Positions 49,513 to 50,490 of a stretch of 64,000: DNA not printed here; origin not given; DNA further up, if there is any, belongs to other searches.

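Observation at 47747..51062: Heme-oxygenase-like di-iron-type enzyme translationally coupled to a PAS hybrid histidine kinase, opposite a PadR regulator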

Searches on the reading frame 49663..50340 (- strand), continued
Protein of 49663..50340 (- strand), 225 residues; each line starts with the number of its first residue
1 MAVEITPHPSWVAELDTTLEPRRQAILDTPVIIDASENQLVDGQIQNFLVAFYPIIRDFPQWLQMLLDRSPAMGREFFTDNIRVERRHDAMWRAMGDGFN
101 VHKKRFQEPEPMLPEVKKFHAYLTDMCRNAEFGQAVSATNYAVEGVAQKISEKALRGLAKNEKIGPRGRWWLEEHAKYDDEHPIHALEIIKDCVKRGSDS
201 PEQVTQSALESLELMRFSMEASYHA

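Call 31: predict_structure(alignment_id=A1)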
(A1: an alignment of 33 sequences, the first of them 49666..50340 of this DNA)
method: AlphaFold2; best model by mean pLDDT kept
length: 225 residues; sequences in the alignment: 33
mean_pLDDT: 93.8   pTM: 0.91
mean pLDDT of the five models: 93.8, 93.5, 92.3, 91.9, 91.2
residues with pLDDT >= 90: 192; 70-90: 27; 50-70: 6; < 50: 0
segments of 3 or more residues with pLDDT < 50: none
pLDDT, mean of each block of 10 residues (from residue 1): 82 97 98 97 95 96 97 90 91 93 90 98 98 98 93 94 91 82 91 95 99 99 96
secondary structure, 60 per line:
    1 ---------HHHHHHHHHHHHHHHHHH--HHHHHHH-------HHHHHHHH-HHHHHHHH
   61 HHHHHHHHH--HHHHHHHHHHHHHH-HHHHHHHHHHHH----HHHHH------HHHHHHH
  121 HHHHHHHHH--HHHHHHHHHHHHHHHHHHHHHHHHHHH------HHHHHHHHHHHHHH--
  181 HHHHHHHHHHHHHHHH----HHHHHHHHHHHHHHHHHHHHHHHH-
elements in order: H10-27 H30-36 H44-51 H53-69 H72-85 H87-98 H103-107 H114-129 H132-158 H165-178 H181-196 H201-224

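Call 34: find_encoding_contigs(protein=P0158, flank=6000, max_places=2)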
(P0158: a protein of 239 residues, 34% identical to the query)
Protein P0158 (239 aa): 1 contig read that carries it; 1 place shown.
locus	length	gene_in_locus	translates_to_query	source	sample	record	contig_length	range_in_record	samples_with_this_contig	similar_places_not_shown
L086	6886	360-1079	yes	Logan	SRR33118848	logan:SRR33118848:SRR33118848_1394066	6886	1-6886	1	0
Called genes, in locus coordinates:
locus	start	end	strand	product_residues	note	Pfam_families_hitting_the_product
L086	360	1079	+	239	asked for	PF03070:TENA_THI-4 (weak), PF14518:Haem_oxygenas_2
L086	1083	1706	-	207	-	-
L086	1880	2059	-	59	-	-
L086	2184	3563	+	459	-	PF13535:ATP-grasp_4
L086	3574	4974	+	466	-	PF03781:FGE-sulfatase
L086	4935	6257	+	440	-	PF03092:BT1 (weak), PF07690:MFS_1, PF13000:Acatn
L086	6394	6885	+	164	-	?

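Call 35: fold_search(model_id=the predicted structure, library=pdb)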
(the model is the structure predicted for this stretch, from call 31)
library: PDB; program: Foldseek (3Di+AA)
matches with E <= 10: 849; with E <= 0.001: 64
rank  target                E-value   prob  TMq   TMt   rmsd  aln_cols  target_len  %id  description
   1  3oql_B                6.4e-11  1.00  0.85  0.79   3.7       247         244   22  Crystal structure of a TenA homolog (PSPTO1738) from Pseudomonas syringae pv. tomato str. DC3000 at 2.54 A resolution (released 2010-10-06)
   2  3oql_A                1.4e-10  1.00  0.85  0.79   3.7       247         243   21  Crystal structure of a TenA homolog (PSPTO1738) from Pseudomonas syringae pv. tomato str. DC3000 at 2.54 A resolution (released 2010-10-06)
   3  4wx0_B                1.7e-10  1.00  0.85  0.76   3.7       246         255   22  UndA complexed with beta-hydroxydodecanoic acid (released 2014-12-24)
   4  3oql_C                2.6e-10  1.00  0.85  0.80   3.6       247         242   21  Crystal structure of a TenA homolog (PSPTO1738) from Pseudomonas syringae pv. tomato str. DC3000 at 2.54 A resolution (released 2010-10-06)
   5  4wwj_A                3.6e-10  1.00  0.86  0.76   2.9       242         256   22  UndA, an oxygen-activating, non-heme iron dependent desaturase/decarboxylase (released 2014-12-24)
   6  6p5q_A                6.7e-10  1.00  0.84  0.76   3.6       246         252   21  X-ray structure of Fe(II)-soaked UndA bound to lauric acid (released 2019-09-18)
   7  6p5q_B                8.0e-10  1.00  0.84  0.80   3.2       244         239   21  X-ray structure of Fe(II)-soaked UndA bound to lauric acid (released 2019-09-18)
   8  1rcw_A                1.6e-07  1.00  0.81  0.85   2.3       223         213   18  Crystal structure of CT610 from Chlamydia trachomatis (released 2004-05-04)
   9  1rcw_B                1.6e-07  1.00  0.81  0.85   2.3       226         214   18  Crystal structure of CT610 from Chlamydia trachomatis (released 2004-05-04)
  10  8va9_A                1.7e-07  1.00  0.84  0.88   2.2       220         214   19  Crystal structure of FeII/MnII CtCADD from Chlamydia trachomatis (released 2024-11-06)
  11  8vag_A                2.2e-07  1.00  0.80  0.84   2.4       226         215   18  Crystal structure of MnII/MnII CtCADD from Chlamydia trachomatis (released 2024-11-06)
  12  2gm7_D                4.5e-06  1.00  0.76  0.79   3.7       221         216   17  TenA Homolog/Thi-4 Thiaminase from Pyrobaculum Aerophilum (released 2006-04-18)
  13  1rtw_B                9.1e-06  1.00  0.79  0.84   2.7       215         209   13  X-ray Structure of PF1337, a TenA Homologue from Pyrococcus furiosus. Northeast Structural Genomics Research Consortiu (released 2004-01-13)
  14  2gm8_B                1.2e-05  1.00  0.77  0.81   3.4       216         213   17  TenA Homolog/Thi-4 Thiaminase complexed with product 4-amino-5-hydroxymethyl-2-methylpyrimidine (released 2006-04-18)
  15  2gm7_A                1.4e-05  1.00  0.75  0.79   3.6       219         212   16  TenA Homolog/Thi-4 Thiaminase from Pyrobaculum Aerophilum (released 2006-04-18)
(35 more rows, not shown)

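Call 36: find_encoding_contigs(protein=P0121, flank=6000, max_places=3)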
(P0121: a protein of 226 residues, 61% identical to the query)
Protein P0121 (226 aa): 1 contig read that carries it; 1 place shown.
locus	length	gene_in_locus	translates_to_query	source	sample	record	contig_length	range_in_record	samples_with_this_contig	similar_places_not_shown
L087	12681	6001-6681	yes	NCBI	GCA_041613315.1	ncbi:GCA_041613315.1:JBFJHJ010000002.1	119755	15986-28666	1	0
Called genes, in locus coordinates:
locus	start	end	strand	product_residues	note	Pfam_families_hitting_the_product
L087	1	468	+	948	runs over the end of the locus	PF26549:Tricorn_N (weak), PF26550:Tricorn_2nd (faint), PF07676:PD40, PF01019:G_glu_transpept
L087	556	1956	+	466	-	PF04389:Peptidase_M28 (weak), PF01546:Peptidase_M20, PF07687:M20_dimer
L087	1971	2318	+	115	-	PF07883:Cupin_2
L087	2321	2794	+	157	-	PF06094:GGACT (weak)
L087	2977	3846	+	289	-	PF01145:Band_7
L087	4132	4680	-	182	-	PF03551:PadR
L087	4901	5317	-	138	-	PF07681:DoxX (weak)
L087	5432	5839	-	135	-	PF07681:DoxX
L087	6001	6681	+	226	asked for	PF14518:Haem_oxygenas_2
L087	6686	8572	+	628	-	PF00989:PAS, PF08448:PAS_4, PF13426:PAS_9, PF00989:PAS, PF08448:PAS_4, PF13188:PAS_8, PF00512:HisKA, PF02518:HATPase_c, +4 more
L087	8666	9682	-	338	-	PF00595:PDZ (faint), PF13180:PDZ_2, PF17820:PDZ_6 (weak), PF13180:PDZ_2 (weak)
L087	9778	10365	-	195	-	-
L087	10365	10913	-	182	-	PF04542:Sigma70_r2, PF08281:Sigma70_r4_2, PF04545:Sigma70_r4 (weak)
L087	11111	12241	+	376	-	PF01988:VIT1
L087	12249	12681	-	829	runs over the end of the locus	PF00133:tRNA-synt_1, PF09334:tRNA-synt_1g, PF13603:tRNA-synt_1_2, PF00133:tRNA-synt_1, PF09334:tRNA-synt_1g (weak), PF08264:Anticodon_1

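Call 37: find_encoding_contigs(protein=P0160, flank=6000, max_places=3)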
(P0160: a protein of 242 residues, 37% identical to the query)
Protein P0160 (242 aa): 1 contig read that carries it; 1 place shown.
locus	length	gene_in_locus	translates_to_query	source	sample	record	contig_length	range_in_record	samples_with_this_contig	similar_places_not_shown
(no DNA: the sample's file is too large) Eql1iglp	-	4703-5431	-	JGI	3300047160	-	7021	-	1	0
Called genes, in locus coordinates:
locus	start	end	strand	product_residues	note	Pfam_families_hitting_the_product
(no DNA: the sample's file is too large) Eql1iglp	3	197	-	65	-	?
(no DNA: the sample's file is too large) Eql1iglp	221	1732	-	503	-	PF01943:Polysacc_synt, PF13440:Polysacc_synt_3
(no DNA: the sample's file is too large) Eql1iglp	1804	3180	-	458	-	PF02397:Bac_transf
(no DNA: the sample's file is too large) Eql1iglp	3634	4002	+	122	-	-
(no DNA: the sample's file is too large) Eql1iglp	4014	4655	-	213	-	-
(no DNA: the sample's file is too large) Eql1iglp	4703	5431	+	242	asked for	PF14518:Haem_oxygenas_2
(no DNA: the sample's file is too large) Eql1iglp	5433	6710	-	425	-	PF02321:OEP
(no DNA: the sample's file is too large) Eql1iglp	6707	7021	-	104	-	PF25601:AAA_lid_14, PF18024:HTH_50 (faint), PF02954:HTH_8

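Call 41: search_solved_structures(query=window:49666-50340:-, max_evalue=0.001, show_alignments=5)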
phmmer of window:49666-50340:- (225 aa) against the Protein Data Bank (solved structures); distinct sequences matched with E-value up to 0.001: 5.
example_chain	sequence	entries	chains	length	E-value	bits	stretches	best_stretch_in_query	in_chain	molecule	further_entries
4wwj_A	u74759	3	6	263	2.3e-13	53.6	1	4-193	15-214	TENA/THI-4 family protein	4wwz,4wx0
3oql_A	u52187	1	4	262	2.3e-13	53.6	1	3-196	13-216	TenA homolog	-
6p5q_A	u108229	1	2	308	3.7e-13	53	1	4-193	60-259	UndA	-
1rcw_A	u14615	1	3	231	8.5e-06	28.9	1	24-212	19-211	CT610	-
8va9_A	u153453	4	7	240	9.7e-06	28.7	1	24-212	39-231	4-aminobenzoate synthase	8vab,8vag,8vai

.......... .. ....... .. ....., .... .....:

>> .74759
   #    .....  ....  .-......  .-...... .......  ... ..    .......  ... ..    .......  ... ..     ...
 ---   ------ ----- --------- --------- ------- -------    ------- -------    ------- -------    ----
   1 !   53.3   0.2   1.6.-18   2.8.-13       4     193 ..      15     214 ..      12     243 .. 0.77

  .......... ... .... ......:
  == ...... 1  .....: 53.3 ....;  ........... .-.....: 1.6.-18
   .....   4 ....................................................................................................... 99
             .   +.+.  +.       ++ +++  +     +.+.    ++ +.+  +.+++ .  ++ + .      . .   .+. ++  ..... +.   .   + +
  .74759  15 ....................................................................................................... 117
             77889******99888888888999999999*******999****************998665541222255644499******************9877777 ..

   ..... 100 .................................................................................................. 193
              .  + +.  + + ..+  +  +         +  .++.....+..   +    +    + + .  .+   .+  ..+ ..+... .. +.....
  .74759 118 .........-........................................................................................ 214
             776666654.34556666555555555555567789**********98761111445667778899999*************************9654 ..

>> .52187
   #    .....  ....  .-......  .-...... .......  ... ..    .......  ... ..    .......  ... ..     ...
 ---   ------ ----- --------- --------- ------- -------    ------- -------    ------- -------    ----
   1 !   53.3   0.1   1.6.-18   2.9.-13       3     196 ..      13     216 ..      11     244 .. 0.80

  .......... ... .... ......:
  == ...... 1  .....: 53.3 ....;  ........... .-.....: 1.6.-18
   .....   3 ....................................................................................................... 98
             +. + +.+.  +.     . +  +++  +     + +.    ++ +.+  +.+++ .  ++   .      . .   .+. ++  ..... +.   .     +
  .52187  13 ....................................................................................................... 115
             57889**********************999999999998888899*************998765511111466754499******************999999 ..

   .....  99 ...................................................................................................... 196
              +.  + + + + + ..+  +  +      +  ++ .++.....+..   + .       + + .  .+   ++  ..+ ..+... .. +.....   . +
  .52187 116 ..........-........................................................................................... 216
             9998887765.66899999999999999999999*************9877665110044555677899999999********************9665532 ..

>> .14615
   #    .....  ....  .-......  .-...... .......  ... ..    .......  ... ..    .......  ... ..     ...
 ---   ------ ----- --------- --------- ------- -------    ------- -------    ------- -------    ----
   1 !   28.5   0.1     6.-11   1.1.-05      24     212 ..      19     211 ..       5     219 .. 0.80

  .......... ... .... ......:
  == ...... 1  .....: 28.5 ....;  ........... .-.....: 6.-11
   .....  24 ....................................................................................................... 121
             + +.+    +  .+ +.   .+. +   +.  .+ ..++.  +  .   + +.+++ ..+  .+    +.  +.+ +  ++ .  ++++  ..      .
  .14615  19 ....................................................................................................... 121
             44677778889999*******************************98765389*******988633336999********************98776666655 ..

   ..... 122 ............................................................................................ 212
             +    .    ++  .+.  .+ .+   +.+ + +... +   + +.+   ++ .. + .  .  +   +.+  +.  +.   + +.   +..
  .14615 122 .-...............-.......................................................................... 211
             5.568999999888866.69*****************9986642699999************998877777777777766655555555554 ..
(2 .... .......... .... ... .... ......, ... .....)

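Call 46: find_related_loci(query=A2, collection=metagenome_contigs, flank=5000)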
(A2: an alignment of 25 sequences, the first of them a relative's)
Query A2 (436 aa) in metagenome_contigs; peptide patterns used: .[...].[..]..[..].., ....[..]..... (x = any residue, [..] = any of these).
86 stretches matched a pattern; 67 encode a relative of the query (tblastn E <= 1e-3); 67 distinct loci.
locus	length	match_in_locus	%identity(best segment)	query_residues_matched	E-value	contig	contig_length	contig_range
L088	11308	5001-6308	74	1-436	0e+0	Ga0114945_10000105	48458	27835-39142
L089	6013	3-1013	80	100-436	0e+0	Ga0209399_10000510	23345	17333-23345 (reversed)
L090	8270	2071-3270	62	31-435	2e-170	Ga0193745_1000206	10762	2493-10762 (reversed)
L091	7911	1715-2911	62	21-421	5e-168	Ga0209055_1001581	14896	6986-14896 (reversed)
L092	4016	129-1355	60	33-432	1e-173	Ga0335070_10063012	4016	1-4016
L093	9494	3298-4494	62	21-421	1e-166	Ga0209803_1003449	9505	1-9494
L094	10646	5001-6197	62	21-421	1e-166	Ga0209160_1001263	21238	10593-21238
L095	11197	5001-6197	62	21-421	1e-166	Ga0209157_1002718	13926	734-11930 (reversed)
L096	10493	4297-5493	62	21-421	1e-166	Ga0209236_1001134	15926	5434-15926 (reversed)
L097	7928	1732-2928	62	21-421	1e-166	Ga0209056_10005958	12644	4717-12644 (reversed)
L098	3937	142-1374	60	5-429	7e-173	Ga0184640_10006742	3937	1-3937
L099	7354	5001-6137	63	44-422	1e-164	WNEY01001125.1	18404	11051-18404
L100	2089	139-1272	63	47-425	3e-177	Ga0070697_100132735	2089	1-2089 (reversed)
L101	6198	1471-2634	61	45-432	5e-165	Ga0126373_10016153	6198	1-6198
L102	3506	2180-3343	61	45-432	1e-169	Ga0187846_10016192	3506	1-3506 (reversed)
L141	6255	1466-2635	44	43-420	1e-105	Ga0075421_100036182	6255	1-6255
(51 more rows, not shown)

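Call 60: find_encoding_contigs(protein=P0167, flank=5000, max_places=2)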
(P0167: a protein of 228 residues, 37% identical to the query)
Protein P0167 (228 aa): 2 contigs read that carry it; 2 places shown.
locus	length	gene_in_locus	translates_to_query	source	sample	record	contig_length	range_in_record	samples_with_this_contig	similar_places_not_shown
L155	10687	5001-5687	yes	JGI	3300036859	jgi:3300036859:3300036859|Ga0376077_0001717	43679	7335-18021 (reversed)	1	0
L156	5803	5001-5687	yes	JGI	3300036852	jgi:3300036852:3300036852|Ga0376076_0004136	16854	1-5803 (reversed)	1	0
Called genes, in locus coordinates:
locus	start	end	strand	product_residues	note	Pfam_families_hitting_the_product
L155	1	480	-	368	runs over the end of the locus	PF04055:Radical_SAM (weak)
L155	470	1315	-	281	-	-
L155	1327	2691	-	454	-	PF07728:AAA_5 (faint), PF00004:AAA, PF17862:AAA_lid_3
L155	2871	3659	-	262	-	-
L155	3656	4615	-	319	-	-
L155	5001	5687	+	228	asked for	PF03070:TENA_THI-4, PF14518:Haem_oxygenas_2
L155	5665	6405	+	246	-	PF00440:TetR_N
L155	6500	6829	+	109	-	-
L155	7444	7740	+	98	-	-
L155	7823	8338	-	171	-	-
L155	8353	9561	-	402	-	PF04610:TrbL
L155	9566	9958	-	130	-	-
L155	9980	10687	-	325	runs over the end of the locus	-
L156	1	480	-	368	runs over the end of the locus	PF04055:Radical_SAM (weak)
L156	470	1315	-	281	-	-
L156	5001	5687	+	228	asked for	PF03070:TENA_THI-4, PF14518:Haem_oxygenas_2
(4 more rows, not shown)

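Call 61: find_encoding_contigs(protein=P0169, flank=5000, max_places=2)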
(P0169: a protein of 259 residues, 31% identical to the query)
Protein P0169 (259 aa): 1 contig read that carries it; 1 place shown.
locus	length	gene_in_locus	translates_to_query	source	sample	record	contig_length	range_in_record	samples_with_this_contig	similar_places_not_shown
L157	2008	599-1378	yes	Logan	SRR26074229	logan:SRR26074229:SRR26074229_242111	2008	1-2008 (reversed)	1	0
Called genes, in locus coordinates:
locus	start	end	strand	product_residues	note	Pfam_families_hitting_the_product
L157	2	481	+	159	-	?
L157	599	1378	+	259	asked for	PF03070:TENA_THI-4, PF14518:Haem_oxygenas_2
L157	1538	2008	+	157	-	?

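Call 62: find_encoding_contigs(protein=P0132, flank=5000, max_places=2)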
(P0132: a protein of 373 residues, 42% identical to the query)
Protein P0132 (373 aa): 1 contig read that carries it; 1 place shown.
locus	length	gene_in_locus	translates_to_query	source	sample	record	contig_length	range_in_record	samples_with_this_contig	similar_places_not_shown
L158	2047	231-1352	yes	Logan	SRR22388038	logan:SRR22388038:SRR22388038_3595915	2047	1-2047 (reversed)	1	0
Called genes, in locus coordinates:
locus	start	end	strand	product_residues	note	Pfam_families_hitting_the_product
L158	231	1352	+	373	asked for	PF07238:PilZ, PF03070:TENA_THI-4, PF14518:Haem_oxygenas_2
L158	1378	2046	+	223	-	?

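Call 63: search_protein_families(library=pfam, proteins=[L157:1538-2008:+, L158:1378-2046:+, L157:2-481:+, L141:2880-3599:-, L141:3900-4418:-, L086:1083-1706:-], max_evalue=0.01)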
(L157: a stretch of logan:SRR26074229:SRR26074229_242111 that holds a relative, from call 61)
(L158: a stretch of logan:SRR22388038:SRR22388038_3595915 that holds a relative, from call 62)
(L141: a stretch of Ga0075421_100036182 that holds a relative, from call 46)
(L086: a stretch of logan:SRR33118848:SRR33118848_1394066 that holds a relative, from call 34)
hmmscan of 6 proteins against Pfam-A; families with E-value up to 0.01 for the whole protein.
L157:1538-2008:+ (157 aa): 1 family
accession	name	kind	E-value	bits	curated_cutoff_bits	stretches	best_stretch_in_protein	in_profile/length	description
PF00645.25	zf-PARP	-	2.7e-21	76.5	39.3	2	28-110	1-81/87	Poly(ADP-ribose) polymerase and DNA-Ligase Zn-finger region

L158:1378-2046:+ (223 aa): 2 families
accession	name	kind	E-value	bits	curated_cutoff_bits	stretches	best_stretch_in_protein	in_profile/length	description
PF16927.11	HisKA_7TM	-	5.5e-20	72.6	28.6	1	11-220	2-209/224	N-terminal 7TM region of histidine kinase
PF12670.12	DUF3792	-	0.0027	18.3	31.3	0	68-114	8-54/115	Protein of unknown function (DUF3792)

L157:2-481:+ (159 aa): 1 family
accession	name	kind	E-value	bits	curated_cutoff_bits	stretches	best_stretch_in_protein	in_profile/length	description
PF05193.26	Peptidase_M16_C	-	0.00019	21.8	23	0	106-134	2-30/181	Peptidase M16 inactive domain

L141:2880-3599:- (239 aa): 2 families
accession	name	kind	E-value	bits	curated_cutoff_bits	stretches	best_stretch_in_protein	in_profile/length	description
PF00498.31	FHA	-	4.9e-23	81.8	20.7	1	31-93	2-67/67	FHA domain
PF16697.10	Yop-YscD_cpl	-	1.1e-18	67.7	33.2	1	22-102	11-93/94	Inner membrane component of T3SS, cytoplasmic domain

L141:3900-4418:- (172 aa): 1 family
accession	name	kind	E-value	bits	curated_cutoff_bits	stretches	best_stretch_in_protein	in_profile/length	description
PF00072.30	Response_reg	-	1.2e-18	67.7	30.2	1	5-115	2-110/111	Response regulator receiver domain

L086:1083-1706:- (207 aa): 0 families
